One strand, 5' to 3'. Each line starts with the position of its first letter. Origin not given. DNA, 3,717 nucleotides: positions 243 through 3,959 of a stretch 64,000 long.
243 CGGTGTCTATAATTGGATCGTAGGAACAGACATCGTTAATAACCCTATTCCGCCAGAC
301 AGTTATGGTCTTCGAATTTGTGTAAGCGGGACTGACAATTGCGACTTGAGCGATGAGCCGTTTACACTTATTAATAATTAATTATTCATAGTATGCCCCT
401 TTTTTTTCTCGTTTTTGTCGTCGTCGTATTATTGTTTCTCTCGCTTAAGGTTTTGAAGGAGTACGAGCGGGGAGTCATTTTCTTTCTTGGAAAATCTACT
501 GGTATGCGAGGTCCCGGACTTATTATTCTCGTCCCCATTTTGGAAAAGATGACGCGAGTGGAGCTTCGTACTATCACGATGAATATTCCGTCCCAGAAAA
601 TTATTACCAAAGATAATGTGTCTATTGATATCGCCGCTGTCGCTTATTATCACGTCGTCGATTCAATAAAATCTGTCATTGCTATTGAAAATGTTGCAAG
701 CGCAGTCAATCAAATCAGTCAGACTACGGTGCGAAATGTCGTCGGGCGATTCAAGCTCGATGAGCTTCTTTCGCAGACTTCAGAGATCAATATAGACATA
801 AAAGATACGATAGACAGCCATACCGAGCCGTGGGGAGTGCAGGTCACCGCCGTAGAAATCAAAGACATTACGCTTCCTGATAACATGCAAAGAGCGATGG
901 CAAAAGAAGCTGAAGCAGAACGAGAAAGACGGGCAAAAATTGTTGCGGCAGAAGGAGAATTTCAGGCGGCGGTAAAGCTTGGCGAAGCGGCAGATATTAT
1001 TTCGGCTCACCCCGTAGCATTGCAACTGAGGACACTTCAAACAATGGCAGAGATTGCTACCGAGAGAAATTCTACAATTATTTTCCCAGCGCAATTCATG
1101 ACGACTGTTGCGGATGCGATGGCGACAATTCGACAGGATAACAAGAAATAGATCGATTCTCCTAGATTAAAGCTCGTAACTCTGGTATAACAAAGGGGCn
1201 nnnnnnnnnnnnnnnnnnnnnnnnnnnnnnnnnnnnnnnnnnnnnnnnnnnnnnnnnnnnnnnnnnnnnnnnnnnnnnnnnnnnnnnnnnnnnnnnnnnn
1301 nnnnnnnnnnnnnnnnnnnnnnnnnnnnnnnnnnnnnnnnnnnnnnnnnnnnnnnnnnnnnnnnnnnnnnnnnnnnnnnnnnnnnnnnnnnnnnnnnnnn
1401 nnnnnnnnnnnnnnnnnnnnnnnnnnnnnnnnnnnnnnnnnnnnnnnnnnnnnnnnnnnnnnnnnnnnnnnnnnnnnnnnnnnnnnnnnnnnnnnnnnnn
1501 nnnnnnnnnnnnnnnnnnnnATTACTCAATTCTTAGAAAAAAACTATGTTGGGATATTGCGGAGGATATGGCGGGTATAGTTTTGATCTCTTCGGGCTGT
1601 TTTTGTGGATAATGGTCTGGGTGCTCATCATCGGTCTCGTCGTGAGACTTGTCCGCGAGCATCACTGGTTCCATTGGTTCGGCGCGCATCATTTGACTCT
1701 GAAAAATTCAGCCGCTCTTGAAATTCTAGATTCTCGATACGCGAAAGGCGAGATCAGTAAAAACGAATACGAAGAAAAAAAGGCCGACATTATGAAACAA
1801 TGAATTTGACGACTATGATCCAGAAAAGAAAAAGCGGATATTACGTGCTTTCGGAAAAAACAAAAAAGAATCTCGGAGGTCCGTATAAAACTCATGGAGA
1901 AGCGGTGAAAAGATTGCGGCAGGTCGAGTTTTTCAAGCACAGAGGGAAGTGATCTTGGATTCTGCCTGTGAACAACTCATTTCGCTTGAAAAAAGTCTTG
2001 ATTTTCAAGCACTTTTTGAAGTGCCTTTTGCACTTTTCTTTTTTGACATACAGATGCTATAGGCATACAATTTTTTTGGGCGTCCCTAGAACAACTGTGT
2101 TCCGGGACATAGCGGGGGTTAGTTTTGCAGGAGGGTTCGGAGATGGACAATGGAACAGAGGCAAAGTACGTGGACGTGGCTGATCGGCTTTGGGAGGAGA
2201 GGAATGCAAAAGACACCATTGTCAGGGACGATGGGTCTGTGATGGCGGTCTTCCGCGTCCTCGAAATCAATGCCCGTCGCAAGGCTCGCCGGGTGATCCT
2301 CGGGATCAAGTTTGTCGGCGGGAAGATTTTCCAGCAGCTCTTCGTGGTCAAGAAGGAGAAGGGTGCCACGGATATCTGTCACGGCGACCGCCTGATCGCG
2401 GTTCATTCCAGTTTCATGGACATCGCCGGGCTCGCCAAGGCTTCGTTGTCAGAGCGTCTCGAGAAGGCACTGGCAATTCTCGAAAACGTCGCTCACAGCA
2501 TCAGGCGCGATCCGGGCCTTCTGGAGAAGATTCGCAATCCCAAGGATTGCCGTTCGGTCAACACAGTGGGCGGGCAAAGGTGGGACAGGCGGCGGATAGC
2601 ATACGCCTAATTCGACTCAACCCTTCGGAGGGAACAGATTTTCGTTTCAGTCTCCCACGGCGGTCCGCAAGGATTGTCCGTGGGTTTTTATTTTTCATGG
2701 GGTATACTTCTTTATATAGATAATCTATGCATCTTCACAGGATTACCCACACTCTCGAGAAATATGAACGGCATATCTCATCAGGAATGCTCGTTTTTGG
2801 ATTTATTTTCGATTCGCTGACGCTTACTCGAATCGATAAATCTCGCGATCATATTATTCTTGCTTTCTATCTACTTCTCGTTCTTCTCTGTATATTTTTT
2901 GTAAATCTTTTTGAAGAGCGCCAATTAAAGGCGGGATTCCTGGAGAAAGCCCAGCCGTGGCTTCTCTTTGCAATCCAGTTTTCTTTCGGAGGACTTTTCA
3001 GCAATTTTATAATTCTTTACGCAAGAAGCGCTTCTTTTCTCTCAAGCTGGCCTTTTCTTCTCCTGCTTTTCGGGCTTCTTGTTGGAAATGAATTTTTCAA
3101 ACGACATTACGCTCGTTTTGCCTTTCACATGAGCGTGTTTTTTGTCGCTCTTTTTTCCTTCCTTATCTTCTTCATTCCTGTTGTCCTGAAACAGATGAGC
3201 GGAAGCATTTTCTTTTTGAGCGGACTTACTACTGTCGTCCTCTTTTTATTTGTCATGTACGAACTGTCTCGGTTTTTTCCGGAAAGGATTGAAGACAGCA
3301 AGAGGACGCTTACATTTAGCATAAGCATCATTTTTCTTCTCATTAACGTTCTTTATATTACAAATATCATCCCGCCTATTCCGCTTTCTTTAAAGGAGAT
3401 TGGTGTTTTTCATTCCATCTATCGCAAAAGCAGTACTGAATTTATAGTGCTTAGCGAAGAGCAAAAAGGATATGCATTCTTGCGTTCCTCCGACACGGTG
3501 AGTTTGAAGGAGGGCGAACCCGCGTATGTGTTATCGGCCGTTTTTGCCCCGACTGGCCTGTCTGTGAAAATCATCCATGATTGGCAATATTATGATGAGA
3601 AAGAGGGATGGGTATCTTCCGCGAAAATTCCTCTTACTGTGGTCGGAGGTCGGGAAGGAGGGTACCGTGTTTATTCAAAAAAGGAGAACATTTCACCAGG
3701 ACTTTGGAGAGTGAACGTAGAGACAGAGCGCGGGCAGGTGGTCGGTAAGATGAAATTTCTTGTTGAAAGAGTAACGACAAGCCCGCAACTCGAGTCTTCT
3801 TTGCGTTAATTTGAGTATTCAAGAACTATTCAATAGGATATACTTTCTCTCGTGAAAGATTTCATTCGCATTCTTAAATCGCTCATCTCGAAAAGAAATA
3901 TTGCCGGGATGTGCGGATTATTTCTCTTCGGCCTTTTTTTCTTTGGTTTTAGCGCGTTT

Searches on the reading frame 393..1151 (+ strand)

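Call 65: search_protein_families(library=pfam, proteins=[window:393-1151:+], max_evalue=0.0001)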
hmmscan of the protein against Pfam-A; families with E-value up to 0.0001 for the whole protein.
window:393-1151:+ (252 aa): 2 families
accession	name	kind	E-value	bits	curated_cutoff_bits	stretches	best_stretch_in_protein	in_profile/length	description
PF01145.31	Band_7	-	4.1e-39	134.9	23.6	1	20-189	2-175/176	SPFH domain / Band 7 family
PF13421.11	Band_7_1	-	2.6e-06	27.7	24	1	96-174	128-208/211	SPFH domain-Band 7 family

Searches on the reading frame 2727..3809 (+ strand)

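Call 65: search_protein_families(library=pfam, proteins=[window:2727-3809:+], max_evalue=0.0001)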
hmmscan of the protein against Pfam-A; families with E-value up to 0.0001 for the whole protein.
window:2727-3809:+ (360 aa): 1 family
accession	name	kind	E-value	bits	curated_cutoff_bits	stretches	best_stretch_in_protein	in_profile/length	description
PF11141.13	DUF2914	-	1.1e-15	57.5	23.6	1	281-345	3-61/62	Protein of unknown function (DUF2914)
